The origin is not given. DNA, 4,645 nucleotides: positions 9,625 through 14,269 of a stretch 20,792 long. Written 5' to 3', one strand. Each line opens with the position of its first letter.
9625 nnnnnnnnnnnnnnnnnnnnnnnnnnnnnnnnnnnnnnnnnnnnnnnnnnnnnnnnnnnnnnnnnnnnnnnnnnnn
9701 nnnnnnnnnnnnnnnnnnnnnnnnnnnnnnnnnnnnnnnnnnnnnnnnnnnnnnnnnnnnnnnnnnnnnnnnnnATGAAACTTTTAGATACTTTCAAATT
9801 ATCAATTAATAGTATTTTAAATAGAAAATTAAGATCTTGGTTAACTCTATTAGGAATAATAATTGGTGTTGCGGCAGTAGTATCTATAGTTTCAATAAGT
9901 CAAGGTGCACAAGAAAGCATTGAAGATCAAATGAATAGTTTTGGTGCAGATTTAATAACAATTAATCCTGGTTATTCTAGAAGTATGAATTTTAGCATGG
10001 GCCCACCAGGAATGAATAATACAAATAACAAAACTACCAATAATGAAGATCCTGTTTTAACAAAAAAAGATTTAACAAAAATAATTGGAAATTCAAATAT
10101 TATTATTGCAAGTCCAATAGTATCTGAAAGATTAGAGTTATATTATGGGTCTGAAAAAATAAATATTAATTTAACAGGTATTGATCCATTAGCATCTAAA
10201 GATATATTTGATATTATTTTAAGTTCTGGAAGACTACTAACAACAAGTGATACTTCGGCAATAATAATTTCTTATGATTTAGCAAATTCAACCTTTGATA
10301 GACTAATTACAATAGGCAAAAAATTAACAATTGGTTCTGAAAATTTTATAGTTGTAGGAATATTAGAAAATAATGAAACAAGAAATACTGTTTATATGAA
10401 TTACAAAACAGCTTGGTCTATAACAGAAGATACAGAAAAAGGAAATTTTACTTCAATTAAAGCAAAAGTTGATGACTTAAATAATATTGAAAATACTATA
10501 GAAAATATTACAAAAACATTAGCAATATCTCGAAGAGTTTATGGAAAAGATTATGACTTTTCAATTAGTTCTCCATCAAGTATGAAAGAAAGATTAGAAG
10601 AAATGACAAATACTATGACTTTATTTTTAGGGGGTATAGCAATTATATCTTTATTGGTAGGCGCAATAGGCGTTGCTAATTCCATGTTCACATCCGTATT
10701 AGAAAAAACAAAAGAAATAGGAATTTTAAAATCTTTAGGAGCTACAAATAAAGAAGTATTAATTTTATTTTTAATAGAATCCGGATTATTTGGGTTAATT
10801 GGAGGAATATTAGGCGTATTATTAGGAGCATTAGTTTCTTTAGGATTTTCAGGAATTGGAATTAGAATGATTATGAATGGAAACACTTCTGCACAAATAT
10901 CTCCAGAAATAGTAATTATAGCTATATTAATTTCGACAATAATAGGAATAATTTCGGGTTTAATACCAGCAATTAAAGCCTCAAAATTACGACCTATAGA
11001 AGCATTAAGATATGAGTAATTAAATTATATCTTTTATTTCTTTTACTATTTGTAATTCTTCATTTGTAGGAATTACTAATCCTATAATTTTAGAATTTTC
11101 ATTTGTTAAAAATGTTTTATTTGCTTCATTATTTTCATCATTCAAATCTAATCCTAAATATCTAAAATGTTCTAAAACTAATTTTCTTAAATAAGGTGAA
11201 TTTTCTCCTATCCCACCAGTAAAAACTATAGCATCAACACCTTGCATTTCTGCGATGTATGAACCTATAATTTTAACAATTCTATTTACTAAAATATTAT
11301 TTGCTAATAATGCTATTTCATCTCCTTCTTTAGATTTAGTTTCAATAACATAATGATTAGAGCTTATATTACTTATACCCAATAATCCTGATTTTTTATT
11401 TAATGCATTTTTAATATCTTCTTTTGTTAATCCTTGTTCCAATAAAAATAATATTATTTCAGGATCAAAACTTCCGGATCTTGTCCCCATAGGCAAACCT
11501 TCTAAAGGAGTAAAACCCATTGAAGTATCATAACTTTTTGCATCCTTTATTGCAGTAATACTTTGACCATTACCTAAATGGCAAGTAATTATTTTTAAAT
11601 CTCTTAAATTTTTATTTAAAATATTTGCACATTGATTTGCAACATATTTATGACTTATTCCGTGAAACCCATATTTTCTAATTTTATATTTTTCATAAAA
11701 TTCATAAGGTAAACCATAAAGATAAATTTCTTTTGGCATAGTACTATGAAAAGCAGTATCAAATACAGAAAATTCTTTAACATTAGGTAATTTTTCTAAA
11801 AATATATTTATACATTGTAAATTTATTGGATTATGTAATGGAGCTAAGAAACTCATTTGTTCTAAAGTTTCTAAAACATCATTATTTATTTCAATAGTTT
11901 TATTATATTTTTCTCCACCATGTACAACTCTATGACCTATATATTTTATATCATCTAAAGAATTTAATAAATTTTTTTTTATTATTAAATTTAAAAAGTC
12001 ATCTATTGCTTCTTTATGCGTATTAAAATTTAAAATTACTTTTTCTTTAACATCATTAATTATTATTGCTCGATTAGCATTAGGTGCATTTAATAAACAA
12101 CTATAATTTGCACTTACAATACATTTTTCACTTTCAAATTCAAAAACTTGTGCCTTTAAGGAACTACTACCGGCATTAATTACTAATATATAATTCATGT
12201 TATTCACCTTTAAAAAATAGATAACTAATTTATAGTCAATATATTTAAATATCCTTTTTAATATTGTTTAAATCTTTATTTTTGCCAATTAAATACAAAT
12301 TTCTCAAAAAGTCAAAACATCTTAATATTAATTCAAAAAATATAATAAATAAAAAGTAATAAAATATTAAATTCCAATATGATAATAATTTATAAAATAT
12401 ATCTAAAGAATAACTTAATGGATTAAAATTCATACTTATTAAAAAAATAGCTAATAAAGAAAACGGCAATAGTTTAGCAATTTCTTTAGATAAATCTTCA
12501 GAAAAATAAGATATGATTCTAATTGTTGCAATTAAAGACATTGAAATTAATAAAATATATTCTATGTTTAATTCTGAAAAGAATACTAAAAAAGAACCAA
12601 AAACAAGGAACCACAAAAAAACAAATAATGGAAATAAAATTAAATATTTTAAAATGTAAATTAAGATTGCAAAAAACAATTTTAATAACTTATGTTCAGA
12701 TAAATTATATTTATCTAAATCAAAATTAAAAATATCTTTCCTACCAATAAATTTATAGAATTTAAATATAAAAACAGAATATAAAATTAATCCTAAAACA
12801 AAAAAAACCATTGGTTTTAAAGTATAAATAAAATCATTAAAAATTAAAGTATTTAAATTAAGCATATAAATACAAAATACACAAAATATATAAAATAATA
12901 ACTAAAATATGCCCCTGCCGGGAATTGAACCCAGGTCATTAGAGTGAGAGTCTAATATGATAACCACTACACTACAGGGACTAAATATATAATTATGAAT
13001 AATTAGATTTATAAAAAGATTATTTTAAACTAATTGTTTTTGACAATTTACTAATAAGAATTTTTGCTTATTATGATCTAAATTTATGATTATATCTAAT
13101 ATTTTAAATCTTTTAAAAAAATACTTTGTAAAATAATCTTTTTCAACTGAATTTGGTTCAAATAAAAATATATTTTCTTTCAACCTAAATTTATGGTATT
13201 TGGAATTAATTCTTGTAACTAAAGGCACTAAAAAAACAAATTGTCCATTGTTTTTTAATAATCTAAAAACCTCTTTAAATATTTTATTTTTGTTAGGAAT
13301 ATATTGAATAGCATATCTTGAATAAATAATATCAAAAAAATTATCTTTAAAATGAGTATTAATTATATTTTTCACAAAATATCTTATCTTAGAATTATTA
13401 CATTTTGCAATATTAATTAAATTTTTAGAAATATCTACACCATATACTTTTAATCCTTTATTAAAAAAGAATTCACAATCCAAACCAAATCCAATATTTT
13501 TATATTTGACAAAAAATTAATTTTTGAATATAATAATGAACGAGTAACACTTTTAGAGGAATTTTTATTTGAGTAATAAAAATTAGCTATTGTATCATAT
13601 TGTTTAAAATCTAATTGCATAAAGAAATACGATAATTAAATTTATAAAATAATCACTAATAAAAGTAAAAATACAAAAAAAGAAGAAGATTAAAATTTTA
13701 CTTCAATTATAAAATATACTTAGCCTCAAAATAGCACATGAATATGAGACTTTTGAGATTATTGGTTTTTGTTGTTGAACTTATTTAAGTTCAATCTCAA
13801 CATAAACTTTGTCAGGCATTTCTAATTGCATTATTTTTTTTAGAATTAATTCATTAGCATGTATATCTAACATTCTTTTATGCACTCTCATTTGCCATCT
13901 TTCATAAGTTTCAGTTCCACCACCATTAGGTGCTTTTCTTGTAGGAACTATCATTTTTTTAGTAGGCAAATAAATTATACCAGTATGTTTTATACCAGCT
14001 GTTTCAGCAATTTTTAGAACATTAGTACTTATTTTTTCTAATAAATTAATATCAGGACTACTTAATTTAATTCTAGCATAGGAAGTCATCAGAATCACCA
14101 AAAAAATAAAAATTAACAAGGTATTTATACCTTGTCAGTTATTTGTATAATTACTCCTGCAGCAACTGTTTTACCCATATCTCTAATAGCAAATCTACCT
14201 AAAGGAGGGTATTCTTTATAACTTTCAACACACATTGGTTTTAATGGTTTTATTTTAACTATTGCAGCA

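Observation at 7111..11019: Divergent membrane-tethered wHTH regulator and a translationally coupled MacB-type ABC pair enclosing a bitopic triple beta-sandwich protein: candidate uncharacterised archaeal envelope machine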

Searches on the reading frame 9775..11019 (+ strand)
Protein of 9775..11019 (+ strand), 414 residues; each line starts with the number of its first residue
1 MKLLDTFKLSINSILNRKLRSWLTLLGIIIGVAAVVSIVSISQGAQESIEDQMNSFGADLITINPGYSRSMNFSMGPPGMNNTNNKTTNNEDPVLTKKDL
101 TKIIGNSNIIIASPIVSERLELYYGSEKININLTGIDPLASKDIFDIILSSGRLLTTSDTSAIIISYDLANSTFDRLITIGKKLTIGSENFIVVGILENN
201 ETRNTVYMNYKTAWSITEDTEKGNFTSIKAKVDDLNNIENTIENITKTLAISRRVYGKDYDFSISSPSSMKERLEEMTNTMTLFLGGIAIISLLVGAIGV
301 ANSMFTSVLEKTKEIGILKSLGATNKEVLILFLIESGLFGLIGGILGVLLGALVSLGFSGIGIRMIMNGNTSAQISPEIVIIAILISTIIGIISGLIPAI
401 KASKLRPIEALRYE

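Call 3: search_protein_families(library=pfam, proteins=[window:9775-11019:+], max_evalue=0.1)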
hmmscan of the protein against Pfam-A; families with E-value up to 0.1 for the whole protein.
window:9775-11019:+ (414 aa): 2 families
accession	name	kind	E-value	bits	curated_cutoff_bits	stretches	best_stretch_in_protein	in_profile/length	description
PF12704.14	MacB_PCD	-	8.7e-31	108.3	27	1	21-247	1-206/207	MacB-like periplasmic core domain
PF02687.27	FtsX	-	5.2e-20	72.1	25.5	1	288-405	3-118/120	FtsX-like permease C-terminal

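Call 4: search_protein_families(library=ncbifam, proteins=[window:9775-11019:+], max_evalue=0.1)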
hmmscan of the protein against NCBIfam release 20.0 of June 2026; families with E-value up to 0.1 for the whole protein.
window:9775-11019:+ (414 aa): 11 families
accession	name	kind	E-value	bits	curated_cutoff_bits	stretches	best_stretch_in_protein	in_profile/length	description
NF007826.0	PRK10535.1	equivalog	4.2e-48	164.1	966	1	8-412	259-646/648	macrolide ABC transporter ATP-binding protein/permease MacB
TIGR03434.1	ADOP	subfamily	1.5e-25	89.4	622.3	1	150-412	127-400/803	ADOP family duplicated permease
TIGR02212.1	lolCE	equivalog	6.9e-23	81.2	362.45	1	188-414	181-411/411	lipoprotein-releasing ABC transporter permease subunit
NF008076.0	PRK10814.1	exception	2.4e-17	63.1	473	2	279-414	265-399/399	lipoprotein-releasing ABC transporter permease subunit LolC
NF038346.1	FtsX_actino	exception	2.7e-10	40.1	250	1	242-394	139-293/308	permease-like cell division protein FtsX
TIGR00439.2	FtsX_Gneg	equivalog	1.1e-08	34.6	255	1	270-397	155-285/292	permease-like cell division protein FtsX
NF008357.0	PRK11146.1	exception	5.4e-05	22.2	439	1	294-389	281-389/414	lipoprotein-releasing ABC transporter permease subunit LolE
NF038347.1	FtsX_Gpos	exception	0.00018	21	225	1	268-396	154-288/296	permease-like cell division protein FtsX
TIGR02213.1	lolE_release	exception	0.0003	19.8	540.35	1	290-385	274-368/411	lipoprotein-releasing ABC transporter permease subunit LolE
NF041854.1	ABC_perm_YbbP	equivalog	0.016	13.1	999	1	274-412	233-369/806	putative ABC transporter permease subunit YbbP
TIGR01185.1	devC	equivalog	0.023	13.7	290.35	1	285-395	261-364/380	ABC transporter permease DevC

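Call 46: search_solved_structures(query=window:9775-11019:+, max_evalue=0.001)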
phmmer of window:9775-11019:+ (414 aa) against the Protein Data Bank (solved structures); distinct sequences matched with E-value up to 0.001: 12.
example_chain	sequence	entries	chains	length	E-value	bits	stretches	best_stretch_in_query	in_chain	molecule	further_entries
5gko_A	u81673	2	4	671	1.9e-42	148.8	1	3-412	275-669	Macrolide export ATP-binding/permease protein MacB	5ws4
5lil_A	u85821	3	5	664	8.4e-42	146.7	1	2-413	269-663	Macrolide export ATP-binding/permease protein MacB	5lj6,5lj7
5nik_J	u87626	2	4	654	1.5e-34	122.8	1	13-412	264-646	Macrolide export ATP-binding/permease protein MacB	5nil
5xu1_M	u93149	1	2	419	1.6e-34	122.7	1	6-414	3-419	ABC transporter permeae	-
7arh_C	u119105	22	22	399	5.2e-16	61.8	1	286-414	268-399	Lipoprotein-releasing ABC transporter permease subunit LolC | Lipo-releasing system transmembrane protein lolC | Lipoprotein-releasing system transmembrane prot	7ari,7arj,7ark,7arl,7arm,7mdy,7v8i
9o9x_C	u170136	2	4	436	2e-13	53.3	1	283-414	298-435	ABC transporter permease YtrF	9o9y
7mdx_A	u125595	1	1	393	1.4e-12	50.5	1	286-409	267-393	Lipoprotein-releasing system transmembrane protein LolC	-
9w37_A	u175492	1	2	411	6.4e-10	41.8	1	279-414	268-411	LolF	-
9w35_A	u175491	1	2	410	4.9e-09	38.9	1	279-413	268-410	LolF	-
9w2w_A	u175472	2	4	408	4.8e-07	32.3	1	279-411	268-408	LolF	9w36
7arh_E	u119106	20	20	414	0.00044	22.6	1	288-361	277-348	Lipoprotein-releasing system transmembrane protein LolE | Lipoprotein transporter subunit LolE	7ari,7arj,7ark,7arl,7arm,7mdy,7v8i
9rli_E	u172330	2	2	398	0.00045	22.5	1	288-361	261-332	Lipoprotein-releasing system transmembrane protein LolE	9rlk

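Call 78: search_protein_families(library=padloc, proteins=[window:9775-11019:+], max_evalue=0.001)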
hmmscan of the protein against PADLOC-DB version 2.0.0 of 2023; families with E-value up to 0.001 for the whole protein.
window:9775-11019:+ (414 aa): 2 families
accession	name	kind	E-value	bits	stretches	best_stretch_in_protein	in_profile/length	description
PDLC01991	CARF_m8--CARF_LolE_TM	-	8.3e-20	68.5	1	13-405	178-550/810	-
PDLC01990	CARF_m8--CARF_Beta-galactosidase_LolE_TM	-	7e-13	44.8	1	244-405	1372-1528/1791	-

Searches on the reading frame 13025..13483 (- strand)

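Call 73: search_protein_families(library=pfam, proteins=[window:13025-13483:-], max_evalue=0.001)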
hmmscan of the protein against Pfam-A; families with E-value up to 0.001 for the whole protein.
window:13025-13483:- (152 aa): 6 families
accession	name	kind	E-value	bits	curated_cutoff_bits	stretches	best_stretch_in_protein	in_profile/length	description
PF08241.18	Methyltransf_11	-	2.9e-16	60.3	21.2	1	7-84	15-95/95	Methyltransferase domain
PF13649.12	Methyltransf_25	-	6e-12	46.5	27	1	11-80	22-97/97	Methyltransferase domain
PF13847.12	Methyltransf_31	-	1.4e-11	44.7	27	1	10-84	28-109/145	Methyltransferase domain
PF13489.12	Methyltransf_23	-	2.7e-10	40.7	27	1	8-94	42-127/164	Methyltransferase domain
PF08242.18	Methyltransf_12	-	2.6e-08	34.9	30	1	8-82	16-98/98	Methyltransferase domain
PF01209.24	Ubie_methyltran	-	2.8e-08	33.8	20.1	1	11-85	73-152/233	ubiE/COQ5 methyltransferase family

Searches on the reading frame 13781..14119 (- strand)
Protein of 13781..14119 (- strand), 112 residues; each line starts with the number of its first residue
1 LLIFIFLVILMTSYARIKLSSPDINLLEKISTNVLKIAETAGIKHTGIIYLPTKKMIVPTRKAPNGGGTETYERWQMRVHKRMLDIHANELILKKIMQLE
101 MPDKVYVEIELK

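Call 73: search_protein_families(library=pfam, proteins=[window:13781-14119:-], max_evalue=0.001)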
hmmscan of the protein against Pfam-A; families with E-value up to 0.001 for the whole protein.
window:13781-14119:- (112 aa): 1 family
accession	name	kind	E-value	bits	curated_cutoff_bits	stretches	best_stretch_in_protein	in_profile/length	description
PF00338.27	Ribosomal_S10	-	2e-22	79.7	21.2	1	16-110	1-98/98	Ribosomal protein S10p/S20e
